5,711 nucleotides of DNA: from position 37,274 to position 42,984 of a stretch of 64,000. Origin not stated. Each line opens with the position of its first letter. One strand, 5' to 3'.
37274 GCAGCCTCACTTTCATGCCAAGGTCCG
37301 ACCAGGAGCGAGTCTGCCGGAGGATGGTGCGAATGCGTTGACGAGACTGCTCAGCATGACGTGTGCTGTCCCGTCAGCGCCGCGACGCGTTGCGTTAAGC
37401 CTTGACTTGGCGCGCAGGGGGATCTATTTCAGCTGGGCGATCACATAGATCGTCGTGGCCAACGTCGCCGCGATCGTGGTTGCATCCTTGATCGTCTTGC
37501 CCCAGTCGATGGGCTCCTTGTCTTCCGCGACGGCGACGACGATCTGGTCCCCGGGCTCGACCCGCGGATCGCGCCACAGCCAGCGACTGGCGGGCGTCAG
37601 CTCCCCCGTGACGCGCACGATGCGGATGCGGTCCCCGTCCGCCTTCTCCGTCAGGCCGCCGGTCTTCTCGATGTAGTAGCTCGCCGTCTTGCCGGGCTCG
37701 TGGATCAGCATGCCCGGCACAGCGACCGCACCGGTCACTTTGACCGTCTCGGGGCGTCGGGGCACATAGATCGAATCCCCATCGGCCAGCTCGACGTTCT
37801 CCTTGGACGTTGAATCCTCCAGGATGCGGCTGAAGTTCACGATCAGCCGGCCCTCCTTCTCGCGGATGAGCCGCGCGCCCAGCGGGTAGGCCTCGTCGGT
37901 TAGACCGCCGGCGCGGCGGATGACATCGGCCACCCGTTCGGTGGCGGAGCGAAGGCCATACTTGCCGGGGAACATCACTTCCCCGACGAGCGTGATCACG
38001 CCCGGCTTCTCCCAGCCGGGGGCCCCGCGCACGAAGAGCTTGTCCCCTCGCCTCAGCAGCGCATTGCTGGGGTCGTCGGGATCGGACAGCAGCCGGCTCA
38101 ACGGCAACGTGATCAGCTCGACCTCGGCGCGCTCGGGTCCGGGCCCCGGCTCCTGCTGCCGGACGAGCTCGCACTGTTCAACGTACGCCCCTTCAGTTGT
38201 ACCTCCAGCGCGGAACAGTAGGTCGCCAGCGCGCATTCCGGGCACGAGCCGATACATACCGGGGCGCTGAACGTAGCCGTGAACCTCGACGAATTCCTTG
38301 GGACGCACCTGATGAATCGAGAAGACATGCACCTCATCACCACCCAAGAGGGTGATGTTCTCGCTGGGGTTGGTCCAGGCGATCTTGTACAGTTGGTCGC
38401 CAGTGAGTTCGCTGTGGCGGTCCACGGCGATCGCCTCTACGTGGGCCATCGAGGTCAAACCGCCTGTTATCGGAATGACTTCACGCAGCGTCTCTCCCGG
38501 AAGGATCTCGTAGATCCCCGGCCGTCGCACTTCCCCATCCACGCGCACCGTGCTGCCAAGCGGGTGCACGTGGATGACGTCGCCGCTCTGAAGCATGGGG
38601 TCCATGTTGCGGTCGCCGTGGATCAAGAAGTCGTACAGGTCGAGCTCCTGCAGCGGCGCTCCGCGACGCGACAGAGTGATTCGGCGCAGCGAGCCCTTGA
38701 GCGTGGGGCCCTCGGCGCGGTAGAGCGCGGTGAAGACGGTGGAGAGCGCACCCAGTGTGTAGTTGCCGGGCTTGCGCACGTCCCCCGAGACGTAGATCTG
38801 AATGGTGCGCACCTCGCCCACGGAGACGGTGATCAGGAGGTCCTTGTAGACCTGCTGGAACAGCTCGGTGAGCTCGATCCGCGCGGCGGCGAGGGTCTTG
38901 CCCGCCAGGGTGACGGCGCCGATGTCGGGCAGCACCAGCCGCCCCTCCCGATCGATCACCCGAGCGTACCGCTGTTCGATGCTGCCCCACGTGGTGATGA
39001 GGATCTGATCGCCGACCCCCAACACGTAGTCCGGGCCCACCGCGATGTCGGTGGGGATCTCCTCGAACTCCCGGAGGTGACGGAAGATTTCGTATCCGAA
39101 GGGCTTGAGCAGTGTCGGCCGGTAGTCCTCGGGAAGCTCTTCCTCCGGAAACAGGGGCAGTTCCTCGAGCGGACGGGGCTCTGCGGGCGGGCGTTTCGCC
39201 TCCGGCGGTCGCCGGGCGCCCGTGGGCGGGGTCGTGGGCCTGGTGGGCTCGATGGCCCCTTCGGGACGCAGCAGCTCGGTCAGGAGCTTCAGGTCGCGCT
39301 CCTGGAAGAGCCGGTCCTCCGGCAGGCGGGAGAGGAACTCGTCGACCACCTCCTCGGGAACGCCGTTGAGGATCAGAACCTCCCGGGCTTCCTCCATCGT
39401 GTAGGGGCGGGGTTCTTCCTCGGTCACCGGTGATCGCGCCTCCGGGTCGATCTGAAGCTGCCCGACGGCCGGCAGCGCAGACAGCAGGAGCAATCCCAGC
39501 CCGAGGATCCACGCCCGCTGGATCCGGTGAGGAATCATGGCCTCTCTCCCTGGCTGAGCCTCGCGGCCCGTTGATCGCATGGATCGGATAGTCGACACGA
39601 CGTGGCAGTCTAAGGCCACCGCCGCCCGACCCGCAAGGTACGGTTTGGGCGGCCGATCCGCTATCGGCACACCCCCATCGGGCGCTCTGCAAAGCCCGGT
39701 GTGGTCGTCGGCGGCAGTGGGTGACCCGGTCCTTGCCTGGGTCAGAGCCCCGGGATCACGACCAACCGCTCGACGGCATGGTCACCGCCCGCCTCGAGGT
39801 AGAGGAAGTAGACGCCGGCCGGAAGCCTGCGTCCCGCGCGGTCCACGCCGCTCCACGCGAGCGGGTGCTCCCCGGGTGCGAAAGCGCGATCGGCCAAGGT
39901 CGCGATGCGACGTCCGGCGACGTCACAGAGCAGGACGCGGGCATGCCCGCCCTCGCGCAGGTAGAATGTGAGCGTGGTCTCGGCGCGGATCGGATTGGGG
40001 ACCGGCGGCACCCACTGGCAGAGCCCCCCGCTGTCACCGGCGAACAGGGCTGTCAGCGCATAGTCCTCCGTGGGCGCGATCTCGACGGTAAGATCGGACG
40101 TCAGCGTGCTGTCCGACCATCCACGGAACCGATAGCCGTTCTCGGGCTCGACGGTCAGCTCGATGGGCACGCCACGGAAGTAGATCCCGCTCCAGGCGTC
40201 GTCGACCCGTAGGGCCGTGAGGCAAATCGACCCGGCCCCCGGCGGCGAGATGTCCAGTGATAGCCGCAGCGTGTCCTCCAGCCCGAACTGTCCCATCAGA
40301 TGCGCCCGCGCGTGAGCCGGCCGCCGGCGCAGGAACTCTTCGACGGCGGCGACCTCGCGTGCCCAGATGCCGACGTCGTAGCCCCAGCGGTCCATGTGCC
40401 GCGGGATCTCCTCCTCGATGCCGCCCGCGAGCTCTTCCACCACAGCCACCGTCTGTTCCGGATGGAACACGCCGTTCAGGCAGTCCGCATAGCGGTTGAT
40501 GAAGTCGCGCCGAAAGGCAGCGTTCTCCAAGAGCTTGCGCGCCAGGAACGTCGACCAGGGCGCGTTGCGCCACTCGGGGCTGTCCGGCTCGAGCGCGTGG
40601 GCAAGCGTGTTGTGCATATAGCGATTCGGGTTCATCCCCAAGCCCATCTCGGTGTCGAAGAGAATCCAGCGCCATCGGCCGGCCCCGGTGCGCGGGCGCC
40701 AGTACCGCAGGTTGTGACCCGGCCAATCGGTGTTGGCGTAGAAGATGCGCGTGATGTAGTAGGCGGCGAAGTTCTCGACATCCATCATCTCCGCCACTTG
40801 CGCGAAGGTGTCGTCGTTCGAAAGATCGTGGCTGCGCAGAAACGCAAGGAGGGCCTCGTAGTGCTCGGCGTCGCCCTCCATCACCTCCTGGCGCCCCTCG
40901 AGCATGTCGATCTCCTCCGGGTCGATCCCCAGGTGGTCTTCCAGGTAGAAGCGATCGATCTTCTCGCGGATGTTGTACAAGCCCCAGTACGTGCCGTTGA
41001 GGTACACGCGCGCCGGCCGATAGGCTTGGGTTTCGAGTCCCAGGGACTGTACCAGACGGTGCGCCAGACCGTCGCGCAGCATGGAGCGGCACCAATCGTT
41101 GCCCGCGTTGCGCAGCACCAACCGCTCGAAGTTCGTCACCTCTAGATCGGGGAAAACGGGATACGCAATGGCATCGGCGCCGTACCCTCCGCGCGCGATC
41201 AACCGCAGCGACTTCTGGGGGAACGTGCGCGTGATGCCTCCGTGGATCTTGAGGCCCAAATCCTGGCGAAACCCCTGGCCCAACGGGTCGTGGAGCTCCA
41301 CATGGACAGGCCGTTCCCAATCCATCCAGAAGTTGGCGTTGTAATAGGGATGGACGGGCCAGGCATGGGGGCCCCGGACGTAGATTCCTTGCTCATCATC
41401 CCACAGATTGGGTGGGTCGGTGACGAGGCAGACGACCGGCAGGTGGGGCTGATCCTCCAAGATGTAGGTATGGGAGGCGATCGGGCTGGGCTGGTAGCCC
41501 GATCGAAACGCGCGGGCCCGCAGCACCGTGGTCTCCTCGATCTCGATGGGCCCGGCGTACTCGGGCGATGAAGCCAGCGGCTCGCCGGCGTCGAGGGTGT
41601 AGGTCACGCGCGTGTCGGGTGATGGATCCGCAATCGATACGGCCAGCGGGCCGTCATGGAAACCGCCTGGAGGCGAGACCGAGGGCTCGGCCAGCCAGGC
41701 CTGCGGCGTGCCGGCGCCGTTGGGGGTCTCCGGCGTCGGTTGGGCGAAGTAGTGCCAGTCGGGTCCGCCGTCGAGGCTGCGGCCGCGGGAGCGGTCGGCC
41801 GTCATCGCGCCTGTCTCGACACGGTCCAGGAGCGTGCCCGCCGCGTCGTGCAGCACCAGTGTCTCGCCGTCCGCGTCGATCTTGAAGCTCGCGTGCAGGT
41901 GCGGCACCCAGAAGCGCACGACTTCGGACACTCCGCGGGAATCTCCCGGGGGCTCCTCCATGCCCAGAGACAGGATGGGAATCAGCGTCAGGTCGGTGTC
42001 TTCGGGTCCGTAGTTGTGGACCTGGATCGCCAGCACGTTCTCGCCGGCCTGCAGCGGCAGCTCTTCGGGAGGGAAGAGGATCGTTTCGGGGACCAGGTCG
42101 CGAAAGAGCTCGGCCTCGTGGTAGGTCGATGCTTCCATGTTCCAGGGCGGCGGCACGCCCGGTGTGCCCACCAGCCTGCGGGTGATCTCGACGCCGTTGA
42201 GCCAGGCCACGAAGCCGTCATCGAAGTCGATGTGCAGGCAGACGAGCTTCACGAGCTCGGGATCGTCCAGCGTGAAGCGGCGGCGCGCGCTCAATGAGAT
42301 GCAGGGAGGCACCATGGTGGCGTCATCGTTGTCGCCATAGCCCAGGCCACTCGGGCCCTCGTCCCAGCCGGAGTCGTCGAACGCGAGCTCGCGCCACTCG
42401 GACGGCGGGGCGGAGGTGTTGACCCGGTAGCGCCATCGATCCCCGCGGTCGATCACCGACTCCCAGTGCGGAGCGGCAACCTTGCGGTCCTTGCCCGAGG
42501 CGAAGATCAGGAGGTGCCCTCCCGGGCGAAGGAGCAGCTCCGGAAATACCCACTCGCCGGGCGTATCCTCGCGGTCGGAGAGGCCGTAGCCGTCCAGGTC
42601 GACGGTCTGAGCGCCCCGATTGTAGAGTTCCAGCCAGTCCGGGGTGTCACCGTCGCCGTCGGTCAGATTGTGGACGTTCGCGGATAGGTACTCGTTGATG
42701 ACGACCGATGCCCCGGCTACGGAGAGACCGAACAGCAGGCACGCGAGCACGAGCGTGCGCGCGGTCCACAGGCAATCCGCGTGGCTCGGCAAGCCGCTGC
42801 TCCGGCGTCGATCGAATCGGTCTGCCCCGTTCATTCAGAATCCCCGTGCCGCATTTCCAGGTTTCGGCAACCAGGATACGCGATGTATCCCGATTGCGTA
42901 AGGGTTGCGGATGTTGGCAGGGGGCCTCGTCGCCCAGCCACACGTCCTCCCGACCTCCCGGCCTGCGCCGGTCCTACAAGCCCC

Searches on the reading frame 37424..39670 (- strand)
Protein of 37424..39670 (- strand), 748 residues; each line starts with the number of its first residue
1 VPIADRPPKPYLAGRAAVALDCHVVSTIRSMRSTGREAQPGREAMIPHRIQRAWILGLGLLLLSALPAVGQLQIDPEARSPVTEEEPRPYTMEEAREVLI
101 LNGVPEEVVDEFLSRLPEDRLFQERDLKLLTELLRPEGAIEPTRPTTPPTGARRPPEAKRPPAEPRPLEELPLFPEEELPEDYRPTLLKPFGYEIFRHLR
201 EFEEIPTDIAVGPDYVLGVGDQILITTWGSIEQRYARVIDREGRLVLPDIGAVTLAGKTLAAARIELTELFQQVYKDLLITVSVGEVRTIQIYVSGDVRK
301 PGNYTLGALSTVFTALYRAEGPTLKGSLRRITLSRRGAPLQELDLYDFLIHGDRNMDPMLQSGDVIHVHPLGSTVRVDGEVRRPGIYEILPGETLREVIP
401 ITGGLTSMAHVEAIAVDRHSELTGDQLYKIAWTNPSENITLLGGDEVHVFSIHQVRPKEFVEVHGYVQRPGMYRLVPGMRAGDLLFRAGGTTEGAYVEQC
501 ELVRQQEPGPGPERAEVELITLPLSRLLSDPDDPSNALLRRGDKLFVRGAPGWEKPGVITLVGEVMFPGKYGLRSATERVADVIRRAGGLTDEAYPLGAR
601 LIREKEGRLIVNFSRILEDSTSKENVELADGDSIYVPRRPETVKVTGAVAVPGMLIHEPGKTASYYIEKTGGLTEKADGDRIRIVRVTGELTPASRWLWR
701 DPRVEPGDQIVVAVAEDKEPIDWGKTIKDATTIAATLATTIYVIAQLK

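Call 39: search_protein_families(library=pfam, proteins=[window:37424-39670:-], max_evalue=0.001)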
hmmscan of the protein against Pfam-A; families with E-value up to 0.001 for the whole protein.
window:37424-39670:- (748 aa): 3 families
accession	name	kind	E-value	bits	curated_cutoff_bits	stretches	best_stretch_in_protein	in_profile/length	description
PF10531.15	SLBB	-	7.9e-39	131.7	27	5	375-424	2-48/55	SLBB domain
PF22461.2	SLBB_2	-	8.2e-34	116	27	3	292-368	3-79/79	SLBB domain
PF02563.21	Poly_export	-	1.3e-15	57.8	28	1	211-284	3-76/77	Polysaccharide biosynthesis/export protein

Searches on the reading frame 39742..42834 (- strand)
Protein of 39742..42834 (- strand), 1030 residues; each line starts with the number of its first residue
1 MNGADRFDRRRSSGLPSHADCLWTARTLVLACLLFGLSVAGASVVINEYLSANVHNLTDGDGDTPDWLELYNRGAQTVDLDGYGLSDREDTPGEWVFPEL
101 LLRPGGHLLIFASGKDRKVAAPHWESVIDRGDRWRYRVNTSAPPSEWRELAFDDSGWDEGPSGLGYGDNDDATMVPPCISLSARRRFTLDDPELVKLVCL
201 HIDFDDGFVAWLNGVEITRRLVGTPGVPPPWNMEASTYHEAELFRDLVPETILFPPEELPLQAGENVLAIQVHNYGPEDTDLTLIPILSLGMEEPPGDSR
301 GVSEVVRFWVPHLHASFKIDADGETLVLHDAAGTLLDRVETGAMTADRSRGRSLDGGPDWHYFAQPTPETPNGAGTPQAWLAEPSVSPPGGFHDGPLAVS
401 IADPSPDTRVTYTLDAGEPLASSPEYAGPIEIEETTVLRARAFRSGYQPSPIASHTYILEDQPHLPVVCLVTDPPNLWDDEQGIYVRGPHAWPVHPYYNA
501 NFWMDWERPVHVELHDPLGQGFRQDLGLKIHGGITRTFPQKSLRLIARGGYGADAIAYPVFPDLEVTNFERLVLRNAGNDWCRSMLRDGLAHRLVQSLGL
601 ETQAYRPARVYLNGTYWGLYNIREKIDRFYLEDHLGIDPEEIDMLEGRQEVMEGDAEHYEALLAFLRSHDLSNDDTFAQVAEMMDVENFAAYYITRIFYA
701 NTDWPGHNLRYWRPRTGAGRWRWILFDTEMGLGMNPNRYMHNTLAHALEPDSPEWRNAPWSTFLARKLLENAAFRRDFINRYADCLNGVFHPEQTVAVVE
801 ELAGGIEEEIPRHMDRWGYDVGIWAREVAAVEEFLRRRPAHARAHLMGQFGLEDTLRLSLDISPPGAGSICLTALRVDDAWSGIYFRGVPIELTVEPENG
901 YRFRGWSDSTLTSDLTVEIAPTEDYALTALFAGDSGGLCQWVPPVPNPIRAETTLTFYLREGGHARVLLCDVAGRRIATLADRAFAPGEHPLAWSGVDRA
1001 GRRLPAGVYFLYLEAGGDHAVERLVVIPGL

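Call 39: search_protein_families(library=pfam, proteins=[window:39742-42834:-], max_evalue=0.001)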
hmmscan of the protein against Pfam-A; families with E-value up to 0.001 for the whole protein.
window:39742-42834:- (1030 aa): 6 families
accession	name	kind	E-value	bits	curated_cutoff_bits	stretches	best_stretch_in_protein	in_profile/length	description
PF08757.17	CotH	-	1.1e-55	189.9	23.8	1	528-840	1-320/322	CotH kinase protein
PF13290.12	CHB_HEX_C_1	-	9.3e-14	51.6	22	1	388-453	1-66/67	Chitobiase/beta-hexosaminidase C-terminal domain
PF00932.25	LTD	-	1.2e-12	48.5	34.3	1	40-120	4-74/109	Lamin Tail Domain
PF13287.12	Fn3_assoc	-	5.1e-10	39.8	23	1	405-457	7-59/59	Fn3 associated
PF13860.13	FlgD_ig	-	1.4e-06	28.6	27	1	964-1014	23-74/79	FlgD Ig-like domain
PF18998.6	Flg_new_2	-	5.7e-05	23.5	23.6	1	883-932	17-70/73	Divergent InlB B-repeat domain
